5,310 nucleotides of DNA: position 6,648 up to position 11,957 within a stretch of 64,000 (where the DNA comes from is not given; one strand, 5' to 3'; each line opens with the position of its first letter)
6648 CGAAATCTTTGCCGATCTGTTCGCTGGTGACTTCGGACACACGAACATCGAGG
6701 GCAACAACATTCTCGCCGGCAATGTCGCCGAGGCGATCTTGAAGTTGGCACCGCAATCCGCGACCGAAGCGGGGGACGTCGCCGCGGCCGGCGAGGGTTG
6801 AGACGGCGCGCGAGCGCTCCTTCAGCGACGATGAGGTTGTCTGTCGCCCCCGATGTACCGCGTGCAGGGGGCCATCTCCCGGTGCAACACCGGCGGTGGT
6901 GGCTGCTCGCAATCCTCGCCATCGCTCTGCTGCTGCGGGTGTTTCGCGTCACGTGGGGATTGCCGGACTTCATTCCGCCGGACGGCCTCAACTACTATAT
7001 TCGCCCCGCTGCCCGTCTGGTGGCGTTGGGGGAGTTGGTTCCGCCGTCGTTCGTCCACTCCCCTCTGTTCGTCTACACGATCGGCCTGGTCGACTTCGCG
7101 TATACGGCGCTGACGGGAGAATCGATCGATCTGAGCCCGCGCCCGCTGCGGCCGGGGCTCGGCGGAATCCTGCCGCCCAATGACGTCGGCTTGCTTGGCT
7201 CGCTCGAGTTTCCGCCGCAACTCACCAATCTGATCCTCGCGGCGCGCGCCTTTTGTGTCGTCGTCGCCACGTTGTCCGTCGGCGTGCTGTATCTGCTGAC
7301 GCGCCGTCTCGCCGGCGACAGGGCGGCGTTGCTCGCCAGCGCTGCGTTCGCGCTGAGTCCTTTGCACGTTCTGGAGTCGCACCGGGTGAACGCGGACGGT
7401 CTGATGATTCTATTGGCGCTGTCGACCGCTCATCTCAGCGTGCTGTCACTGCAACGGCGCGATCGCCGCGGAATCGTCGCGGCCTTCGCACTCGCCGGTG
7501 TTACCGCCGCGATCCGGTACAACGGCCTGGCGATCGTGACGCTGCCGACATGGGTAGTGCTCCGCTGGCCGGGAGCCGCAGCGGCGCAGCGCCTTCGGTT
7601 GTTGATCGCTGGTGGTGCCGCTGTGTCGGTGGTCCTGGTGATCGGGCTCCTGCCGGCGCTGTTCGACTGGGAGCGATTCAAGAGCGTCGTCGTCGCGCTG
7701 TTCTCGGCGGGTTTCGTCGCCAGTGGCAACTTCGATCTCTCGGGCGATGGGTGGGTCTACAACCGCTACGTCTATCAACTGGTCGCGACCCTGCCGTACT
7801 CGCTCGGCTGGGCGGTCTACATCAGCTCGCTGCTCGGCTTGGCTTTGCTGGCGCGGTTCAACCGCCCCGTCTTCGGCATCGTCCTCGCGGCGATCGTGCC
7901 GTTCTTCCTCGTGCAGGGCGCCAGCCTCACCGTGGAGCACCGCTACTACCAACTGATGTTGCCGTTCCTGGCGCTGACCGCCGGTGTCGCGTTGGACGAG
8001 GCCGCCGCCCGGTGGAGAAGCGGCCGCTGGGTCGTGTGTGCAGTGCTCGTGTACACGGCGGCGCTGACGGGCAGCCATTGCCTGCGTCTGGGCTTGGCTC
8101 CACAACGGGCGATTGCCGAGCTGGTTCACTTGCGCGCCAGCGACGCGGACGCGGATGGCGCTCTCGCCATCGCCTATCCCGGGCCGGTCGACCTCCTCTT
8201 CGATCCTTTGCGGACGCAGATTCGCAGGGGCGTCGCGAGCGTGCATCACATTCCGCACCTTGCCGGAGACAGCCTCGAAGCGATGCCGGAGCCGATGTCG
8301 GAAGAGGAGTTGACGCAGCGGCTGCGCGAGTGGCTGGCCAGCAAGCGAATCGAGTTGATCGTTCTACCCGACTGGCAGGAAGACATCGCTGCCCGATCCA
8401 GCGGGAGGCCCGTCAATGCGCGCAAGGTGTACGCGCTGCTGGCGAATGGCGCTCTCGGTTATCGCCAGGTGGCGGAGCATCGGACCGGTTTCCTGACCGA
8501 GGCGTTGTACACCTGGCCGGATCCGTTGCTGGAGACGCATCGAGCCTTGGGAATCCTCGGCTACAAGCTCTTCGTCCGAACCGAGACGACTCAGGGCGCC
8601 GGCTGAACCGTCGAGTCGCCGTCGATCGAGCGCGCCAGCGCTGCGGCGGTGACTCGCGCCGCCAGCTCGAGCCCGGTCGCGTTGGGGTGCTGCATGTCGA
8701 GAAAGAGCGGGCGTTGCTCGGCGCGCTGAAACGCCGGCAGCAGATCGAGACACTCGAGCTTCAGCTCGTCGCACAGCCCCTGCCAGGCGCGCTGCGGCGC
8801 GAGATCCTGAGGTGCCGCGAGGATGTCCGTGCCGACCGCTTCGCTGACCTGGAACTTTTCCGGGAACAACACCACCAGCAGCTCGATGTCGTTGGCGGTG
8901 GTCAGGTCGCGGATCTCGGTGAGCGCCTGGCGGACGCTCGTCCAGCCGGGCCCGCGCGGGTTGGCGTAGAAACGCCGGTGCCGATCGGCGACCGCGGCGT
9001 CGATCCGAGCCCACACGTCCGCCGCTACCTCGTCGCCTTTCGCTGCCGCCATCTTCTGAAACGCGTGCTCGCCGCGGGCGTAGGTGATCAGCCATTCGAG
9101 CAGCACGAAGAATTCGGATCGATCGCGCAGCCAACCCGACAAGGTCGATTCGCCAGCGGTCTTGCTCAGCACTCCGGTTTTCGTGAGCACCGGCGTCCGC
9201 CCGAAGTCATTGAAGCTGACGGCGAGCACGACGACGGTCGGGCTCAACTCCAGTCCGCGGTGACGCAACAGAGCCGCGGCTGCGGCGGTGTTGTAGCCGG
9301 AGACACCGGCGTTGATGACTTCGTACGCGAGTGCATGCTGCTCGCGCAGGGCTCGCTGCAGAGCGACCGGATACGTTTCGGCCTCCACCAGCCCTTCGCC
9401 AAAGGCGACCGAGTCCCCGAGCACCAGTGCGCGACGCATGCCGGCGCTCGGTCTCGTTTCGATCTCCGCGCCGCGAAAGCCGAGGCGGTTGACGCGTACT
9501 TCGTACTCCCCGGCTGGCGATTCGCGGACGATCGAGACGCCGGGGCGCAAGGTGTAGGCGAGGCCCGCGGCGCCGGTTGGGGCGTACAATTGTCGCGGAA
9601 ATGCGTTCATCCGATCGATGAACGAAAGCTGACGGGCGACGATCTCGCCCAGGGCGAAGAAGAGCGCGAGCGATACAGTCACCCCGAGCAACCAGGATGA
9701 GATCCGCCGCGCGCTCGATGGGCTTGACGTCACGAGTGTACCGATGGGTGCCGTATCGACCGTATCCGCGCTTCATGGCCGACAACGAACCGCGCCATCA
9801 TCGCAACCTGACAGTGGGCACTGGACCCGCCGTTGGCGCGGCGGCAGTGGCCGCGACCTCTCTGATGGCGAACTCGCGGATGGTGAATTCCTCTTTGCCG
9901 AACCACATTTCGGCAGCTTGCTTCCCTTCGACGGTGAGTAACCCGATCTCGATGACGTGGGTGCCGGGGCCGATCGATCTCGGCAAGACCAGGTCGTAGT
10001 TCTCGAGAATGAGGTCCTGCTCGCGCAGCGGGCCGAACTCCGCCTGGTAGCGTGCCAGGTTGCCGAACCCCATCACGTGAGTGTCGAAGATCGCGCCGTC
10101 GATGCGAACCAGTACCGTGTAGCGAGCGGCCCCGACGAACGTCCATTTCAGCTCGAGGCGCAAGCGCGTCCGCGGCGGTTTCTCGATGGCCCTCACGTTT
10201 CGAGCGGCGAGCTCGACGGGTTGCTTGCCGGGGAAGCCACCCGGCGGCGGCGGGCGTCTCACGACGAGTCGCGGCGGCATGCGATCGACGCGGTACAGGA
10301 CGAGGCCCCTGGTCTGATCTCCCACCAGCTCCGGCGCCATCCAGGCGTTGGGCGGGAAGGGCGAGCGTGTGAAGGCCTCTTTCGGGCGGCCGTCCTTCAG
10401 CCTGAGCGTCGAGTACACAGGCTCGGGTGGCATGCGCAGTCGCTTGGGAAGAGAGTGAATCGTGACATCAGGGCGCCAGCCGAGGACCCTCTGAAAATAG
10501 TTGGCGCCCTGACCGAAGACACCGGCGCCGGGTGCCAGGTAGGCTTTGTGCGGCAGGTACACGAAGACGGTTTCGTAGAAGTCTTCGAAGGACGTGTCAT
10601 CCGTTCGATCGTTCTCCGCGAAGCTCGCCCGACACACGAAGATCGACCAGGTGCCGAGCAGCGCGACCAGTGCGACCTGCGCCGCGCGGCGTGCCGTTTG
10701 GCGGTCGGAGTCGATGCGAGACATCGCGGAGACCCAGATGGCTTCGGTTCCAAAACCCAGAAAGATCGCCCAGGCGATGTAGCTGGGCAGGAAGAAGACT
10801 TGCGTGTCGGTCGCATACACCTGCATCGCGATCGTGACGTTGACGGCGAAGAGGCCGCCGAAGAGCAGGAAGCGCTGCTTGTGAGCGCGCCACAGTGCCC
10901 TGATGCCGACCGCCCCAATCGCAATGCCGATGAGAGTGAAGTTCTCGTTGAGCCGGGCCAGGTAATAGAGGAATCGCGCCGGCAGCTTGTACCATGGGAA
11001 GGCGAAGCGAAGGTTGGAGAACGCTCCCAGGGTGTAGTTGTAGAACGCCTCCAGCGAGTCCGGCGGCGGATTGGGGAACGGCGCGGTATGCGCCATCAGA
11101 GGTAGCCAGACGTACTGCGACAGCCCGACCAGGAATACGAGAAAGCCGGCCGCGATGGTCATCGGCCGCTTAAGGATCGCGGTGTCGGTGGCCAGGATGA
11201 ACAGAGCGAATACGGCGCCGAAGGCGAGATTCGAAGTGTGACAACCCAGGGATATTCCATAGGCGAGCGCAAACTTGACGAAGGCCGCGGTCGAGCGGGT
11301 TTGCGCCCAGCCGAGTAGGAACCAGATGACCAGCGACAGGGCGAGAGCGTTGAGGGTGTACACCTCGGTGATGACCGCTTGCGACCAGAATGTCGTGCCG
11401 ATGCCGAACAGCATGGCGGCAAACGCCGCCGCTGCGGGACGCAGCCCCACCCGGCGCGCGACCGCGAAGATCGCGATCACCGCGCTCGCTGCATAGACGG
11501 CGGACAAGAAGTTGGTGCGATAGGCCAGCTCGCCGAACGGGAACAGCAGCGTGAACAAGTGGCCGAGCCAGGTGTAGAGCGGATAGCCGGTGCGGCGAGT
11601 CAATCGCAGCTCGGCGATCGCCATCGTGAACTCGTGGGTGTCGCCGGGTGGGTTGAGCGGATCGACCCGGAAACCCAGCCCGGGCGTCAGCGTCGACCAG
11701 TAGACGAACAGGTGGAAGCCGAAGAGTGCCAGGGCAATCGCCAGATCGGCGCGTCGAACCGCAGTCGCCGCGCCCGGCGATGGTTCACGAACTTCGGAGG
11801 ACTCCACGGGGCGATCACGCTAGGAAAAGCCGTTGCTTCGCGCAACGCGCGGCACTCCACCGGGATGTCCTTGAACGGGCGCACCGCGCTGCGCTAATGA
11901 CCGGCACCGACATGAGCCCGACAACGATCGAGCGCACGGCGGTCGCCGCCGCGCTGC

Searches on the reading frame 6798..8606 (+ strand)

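Call 88: search_protein_families(library=pfam, proteins=[window:6798-8606:+], max_evalue=0.00001)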
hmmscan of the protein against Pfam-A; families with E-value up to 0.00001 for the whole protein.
window:6798-8606:+ (602 aa): 1 family
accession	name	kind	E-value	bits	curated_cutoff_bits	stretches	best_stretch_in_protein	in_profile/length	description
PF13231.12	PMT_2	-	1.6e-09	38.6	26.1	1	146-277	21-150/160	Dolichyl-phosphate-mannose-protein mannosyltransferase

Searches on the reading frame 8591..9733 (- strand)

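Call 88: search_protein_families(library=pfam, proteins=[window:8591-9733:-], max_evalue=0.00001)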
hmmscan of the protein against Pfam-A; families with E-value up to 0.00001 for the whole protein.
window:8591-9733:- (380 aa): 2 families
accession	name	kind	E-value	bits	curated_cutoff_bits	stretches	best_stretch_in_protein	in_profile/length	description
PF13472.12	Lipase_GDSL_2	-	5.1e-12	47.1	32.9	1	104-354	1-175/178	GDSL-like Lipase/Acylhydrolase family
PF16822.11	ALGX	-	1.3e-06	28.8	26.5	1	260-369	21-133/268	SGNH hydrolase-like domain, acetyltransferase AlgX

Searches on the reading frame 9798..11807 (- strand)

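Call 88: search_protein_families(library=pfam, proteins=[window:9798-11807:-], max_evalue=0.00001)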
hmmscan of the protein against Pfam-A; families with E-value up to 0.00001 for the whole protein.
window:9798-11807:- (669 aa): 1 family
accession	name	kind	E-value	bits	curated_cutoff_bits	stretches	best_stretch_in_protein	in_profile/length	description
PF11028.14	TMEM260-like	-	1e-20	74.7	24.2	1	56-206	1-172/179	Protein O-mannosyl-transferase TMEM260-like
